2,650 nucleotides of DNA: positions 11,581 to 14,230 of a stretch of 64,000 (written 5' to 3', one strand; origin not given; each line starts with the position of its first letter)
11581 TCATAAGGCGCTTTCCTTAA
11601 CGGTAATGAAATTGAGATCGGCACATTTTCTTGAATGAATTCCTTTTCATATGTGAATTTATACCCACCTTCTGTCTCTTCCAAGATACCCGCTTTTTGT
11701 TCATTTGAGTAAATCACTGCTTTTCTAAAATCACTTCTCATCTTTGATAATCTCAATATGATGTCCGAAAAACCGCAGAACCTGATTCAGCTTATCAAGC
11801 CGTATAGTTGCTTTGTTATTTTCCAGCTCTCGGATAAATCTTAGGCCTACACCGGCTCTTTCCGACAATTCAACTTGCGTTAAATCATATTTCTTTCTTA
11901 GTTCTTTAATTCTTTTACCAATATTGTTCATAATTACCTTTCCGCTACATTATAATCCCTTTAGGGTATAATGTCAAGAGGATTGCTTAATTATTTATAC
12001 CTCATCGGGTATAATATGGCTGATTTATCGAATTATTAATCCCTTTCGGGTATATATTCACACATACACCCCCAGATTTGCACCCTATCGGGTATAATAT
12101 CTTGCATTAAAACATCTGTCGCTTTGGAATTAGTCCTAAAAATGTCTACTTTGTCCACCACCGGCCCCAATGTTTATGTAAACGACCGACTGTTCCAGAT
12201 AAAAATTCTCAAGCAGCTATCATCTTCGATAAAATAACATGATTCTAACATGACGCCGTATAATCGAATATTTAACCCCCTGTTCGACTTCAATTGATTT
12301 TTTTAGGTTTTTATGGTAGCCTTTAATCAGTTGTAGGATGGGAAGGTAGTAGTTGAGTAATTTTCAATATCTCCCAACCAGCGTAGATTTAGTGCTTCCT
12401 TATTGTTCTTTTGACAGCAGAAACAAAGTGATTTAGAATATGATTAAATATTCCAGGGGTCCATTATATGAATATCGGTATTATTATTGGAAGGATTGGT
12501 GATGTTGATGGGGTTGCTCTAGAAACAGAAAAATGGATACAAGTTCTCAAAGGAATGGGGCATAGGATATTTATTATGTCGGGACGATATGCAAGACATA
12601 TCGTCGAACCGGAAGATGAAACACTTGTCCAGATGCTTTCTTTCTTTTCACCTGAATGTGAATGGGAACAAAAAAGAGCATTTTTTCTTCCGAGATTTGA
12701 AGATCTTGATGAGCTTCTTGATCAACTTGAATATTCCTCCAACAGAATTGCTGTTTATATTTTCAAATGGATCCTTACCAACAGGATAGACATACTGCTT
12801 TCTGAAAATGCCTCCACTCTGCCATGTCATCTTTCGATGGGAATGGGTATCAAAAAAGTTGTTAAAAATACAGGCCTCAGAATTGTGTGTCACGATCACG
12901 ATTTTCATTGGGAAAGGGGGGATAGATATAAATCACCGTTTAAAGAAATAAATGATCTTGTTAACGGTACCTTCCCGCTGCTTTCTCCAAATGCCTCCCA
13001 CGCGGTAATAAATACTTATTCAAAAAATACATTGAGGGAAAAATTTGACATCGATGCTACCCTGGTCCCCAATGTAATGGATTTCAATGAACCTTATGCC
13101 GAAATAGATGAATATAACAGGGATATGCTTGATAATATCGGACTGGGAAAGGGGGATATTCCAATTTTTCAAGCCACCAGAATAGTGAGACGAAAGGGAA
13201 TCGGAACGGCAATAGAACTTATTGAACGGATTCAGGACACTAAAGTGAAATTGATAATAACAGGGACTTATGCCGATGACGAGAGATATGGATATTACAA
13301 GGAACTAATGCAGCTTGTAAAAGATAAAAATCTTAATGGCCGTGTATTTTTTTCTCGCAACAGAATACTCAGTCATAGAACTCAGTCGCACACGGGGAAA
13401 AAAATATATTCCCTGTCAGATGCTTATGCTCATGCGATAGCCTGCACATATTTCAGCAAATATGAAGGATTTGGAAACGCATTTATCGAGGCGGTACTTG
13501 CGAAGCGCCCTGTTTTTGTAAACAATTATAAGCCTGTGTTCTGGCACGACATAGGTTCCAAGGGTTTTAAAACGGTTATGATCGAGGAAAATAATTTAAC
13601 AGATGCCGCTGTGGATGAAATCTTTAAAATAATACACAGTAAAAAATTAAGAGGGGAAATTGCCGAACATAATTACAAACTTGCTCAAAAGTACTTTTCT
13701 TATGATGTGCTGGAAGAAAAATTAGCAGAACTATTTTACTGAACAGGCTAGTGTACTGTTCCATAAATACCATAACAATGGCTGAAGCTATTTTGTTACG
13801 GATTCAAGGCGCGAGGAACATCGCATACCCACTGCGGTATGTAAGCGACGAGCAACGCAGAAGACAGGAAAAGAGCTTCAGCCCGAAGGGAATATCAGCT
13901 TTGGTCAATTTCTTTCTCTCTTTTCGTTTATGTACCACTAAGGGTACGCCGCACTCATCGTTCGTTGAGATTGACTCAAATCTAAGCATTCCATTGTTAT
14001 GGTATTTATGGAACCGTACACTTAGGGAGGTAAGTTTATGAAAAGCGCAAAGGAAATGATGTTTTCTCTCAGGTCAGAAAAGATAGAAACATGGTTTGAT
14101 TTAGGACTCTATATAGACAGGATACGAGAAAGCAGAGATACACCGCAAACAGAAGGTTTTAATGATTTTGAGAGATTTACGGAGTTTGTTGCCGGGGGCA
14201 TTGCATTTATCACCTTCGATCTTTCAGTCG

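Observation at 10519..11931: Tripartite HipB-HipS-HipT-like toxin-antitoxin operon (split HipA) with ATGA translational coupling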

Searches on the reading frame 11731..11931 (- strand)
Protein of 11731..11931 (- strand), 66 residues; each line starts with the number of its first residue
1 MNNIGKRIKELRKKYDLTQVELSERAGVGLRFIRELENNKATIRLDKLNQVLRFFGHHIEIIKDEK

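Call 7: search_protein_families(library=pfam, proteins=[window:11731-11931:-], max_evalue=0.1)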
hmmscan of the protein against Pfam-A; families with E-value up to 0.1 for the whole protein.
window:11731-11931:- (66 aa): 8 families
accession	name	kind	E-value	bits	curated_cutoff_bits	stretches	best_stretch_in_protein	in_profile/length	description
PF12844.13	HTH_19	-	1e-10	41.8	30.2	1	5-56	1-52/64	Helix-turn-helix domain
PF01381.28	HTH_3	-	1.5e-10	41.4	23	1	8-56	1-49/55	Helix-turn-helix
PF13443.12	HTH_26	-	0.0001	22.9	22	1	7-56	1-51/63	Cro/C1-type HTH DNA-binding domain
PF13560.12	HTH_31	-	0.00029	21.5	27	1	5-56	3-55/64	Helix-turn-helix domain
PF13744.12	HTH_37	-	0.00068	19.8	27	1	4-61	19-77/80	Helix-turn-helix domain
PF15731.11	MqsA_antitoxin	-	0.0033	18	30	1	5-63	71-128/131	Antitoxin component of bacterial toxin-antitoxin system, MqsA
PF22930.1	PDXDC1-like_cen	-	0.0093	16.5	25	1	5-63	56-114/117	PDXDC1-like central domain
PF04545.22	Sigma70_r4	-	0.056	13.4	24.1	0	10-38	14-42/50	Sigma-70, region 4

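Call 8: search_protein_families(library=ncbifam, proteins=[window:11731-11931:-], max_evalue=0.1)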
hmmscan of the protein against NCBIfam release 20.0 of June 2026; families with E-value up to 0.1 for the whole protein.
window:11731-11931:- (66 aa): 18 families
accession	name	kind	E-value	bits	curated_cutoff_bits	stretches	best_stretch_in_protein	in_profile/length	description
TIGR03070.1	couple_hipB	subfamily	2.3e-21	75.5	71.65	1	3-57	2-56/58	type II toxin-antitoxin system Y4mF family antitoxin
NF006015.0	PRK08154.1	subfamily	2.8e-06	26.7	204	1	2-60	29-87/314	anaerobic benzoate catabolism transcriptional regulator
NF041951.1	phage_RstR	subfamily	5.6e-06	26.6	80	1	3-52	2-51/108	RstR family transcriptional repressor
NF041575.1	antitoxPezA_Strep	equivalog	9e-06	25.7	290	1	4-66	2-65/158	type II toxin-antitoxin system antitoxin PezA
NF047948.1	male_kill_WMK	equivalog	1.3e-05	24.9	300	1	2-53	161-212/300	WO male-killing family protein Wmk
TIGR03830.1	CxxCG_CxxCG_HTH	subfamily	1.4e-05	24.9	61.8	1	4-62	66-123/127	type II TA system antitoxin MqsA family protein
NF007408.0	PRK09943.1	equivalog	6e-05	22.7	211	1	4-57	8-61/185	HTH-type transcriptional regulator PuuR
NF007271.0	PRK09726.1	equivalog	0.00013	21.9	79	1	6-59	15-68/88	type II toxin-antitoxin system antitoxin HipB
NF007257.0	PRK09706.1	subfamily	0.0039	17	101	1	3-50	5-55/135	transcriptional repressor DicA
NF010465.0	PRK13890.1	equivalog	0.0076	16.3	96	1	10-50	12-52/121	conjugal transfer protein TrbA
NF038139.1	Reg_Aceta_RamB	equivalog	0.0079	14.9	700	1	4-60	3-59/465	acetate metabolism transcriptional regulator RamB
NF052239.1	antitox_spr1629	equivalog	0.012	14.7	335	1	4-56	3-55/377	spr1629 family repressor/antitoxin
NF008109.0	PRK10856.1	equivalog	0.016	14.9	208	1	3-45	14-56/334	cytoskeleton protein RodZ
TIGR00270.2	TIGR00270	equivalog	0.022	14.6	110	1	3-41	75-113/159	multiprotein bridging factor aMBF1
NF058600.1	TransRegSco1979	equivalog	0.023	13.7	350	1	4-57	9-62/280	Sco1979 family transcriptional regulator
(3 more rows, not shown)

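Call 50: search_protein_families(library=padloc, proteins=[window:11731-11931:-], max_evalue=0.01)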
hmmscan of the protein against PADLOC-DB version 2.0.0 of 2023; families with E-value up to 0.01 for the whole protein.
window:11731-11931:- (66 aa): 9 families
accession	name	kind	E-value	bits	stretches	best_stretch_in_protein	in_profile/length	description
PDLC02926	HTH_VI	-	2.6e-10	38.4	1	3-55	1-53/92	-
PDLC04142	capH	-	7.1e-06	25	1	2-56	5-59/103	capH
PDLC03665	Control_protein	-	0.00012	20.3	1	5-53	10-59/77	control protein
PDLC03953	RmrA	-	0.00053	17.3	1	3-52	5-54/373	-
PDLC03944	RmrA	-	0.00068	16.8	1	4-56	7-59/384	-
PDLC03949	RmrA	-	0.0008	16.4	1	6-54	5-56/363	-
PDLC03945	RmrA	-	0.0015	15.8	1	4-57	3-56/394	-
PDLC03954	RmrA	-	0.0016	15.5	1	5-55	12-62/380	-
PDLC03946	RmrA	-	0.0046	13.7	1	6-54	5-56/357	-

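Call 60: search_solved_structures(query=window:11731-11931:-, max_evalue=0.001, show_alignments=2)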
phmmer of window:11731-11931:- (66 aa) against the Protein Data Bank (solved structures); distinct sequences matched with E-value up to 0.001: 7.
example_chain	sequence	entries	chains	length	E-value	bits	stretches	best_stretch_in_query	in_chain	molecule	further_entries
8tac_A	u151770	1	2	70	3.4e-05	27.3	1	3-51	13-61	DBP48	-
2p5t_A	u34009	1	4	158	4.6e-05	26.9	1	4-65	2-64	Putative transcriptional regulator PezA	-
9k3w_A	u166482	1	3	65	0.00025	24.6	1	6-64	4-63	Transcriptional regulator, PbsX family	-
8ezt_A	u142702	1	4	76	0.0003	24.4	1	4-56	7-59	HipB(Lp)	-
9sf2_A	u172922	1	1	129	0.00036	24.1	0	2-56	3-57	Transcriptional regulator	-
3qq6_A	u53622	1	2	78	0.00057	23.5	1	3-55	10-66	HTH-type transcriptional regulator sinR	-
5tn0_A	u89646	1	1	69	0.00066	23.3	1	4-56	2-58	HTH-type transcriptional regulator SinR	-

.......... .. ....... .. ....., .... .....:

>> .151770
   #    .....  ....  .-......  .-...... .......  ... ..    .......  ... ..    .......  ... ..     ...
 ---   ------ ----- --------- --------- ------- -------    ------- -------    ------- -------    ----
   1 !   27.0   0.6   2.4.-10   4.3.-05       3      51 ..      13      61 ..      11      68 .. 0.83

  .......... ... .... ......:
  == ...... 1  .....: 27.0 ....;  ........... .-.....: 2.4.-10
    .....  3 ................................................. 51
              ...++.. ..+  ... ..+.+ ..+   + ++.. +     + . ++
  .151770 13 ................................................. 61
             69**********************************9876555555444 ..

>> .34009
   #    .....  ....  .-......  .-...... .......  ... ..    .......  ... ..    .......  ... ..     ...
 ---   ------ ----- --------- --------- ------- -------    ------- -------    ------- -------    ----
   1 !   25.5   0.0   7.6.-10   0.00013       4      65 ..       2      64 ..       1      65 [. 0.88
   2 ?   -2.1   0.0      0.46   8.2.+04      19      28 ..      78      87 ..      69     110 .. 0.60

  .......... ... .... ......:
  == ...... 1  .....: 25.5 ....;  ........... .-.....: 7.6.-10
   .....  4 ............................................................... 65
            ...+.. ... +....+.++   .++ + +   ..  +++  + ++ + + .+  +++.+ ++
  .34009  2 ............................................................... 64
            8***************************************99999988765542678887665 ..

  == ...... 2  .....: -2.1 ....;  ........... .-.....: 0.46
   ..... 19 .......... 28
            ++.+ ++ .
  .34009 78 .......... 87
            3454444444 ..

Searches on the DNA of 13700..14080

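Call 64: search_rna_families(source=window, start=13700, end=14080, threshold=evalue, max_evalue=1)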
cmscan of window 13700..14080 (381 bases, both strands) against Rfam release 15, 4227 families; matches with E-value up to 1: 2.
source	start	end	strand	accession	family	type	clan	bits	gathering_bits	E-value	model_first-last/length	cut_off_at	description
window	13872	13902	-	RF02726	sno_ZL63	Gene; snRNA; snoRNA; CD-box;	-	20.4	50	0.089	7-37/43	no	Small nucleolar RNA ZL63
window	13893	13965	-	RF01123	sR35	Gene; snRNA; snoRNA; CD-box;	-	15.5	60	0.17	1-57/57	no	Small nucleolar RNA sR35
